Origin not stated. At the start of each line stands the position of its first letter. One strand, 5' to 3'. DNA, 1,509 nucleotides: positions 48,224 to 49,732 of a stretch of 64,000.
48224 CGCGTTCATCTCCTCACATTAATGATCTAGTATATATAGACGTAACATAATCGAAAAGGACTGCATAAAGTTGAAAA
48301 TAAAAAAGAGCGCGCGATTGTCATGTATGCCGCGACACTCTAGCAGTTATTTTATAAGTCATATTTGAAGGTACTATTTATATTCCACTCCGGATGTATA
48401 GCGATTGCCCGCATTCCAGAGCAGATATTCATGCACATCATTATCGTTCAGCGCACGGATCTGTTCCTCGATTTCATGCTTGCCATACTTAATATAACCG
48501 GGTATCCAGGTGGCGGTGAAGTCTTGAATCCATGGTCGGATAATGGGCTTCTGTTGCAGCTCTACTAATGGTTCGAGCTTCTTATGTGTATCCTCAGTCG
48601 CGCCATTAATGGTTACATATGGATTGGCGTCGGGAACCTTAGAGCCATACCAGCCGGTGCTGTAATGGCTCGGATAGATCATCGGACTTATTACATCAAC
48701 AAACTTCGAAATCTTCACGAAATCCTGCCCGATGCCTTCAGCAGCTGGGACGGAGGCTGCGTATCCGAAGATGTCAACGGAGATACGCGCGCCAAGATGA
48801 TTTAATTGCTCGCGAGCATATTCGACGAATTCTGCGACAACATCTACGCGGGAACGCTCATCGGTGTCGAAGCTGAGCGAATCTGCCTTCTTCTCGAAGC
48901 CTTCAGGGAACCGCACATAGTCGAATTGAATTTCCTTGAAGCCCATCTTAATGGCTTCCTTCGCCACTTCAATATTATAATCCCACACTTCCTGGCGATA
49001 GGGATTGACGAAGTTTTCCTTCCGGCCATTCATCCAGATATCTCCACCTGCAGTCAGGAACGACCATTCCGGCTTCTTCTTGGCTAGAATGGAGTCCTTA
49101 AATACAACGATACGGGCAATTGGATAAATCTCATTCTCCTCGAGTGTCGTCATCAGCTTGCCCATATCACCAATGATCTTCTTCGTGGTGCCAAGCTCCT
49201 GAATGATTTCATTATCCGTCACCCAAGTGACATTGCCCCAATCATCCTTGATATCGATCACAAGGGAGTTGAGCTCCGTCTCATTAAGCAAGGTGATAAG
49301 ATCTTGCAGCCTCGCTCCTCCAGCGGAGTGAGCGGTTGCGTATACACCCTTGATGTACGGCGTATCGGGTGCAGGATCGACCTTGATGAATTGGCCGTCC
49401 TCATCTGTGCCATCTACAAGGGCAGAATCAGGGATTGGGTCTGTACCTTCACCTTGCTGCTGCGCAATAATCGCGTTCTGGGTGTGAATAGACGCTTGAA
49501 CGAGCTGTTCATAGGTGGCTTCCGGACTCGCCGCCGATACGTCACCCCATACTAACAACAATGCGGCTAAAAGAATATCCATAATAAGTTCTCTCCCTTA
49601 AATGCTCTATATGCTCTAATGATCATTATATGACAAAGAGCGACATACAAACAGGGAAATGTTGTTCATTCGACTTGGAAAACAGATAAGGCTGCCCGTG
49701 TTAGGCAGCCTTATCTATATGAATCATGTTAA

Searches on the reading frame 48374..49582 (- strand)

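Call 75: search_protein_families(library=pfam, proteins=[window:48374-49582:-], max_evalue=0.00001)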
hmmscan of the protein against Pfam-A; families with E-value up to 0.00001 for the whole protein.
window:48374-49582:- (402 aa): 1 family
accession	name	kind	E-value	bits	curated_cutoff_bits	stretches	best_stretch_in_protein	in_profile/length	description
PF13200.12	DUF4015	-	3.4e-118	394.7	27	1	79-395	1-313/313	Putative glycosyl hydrolase domain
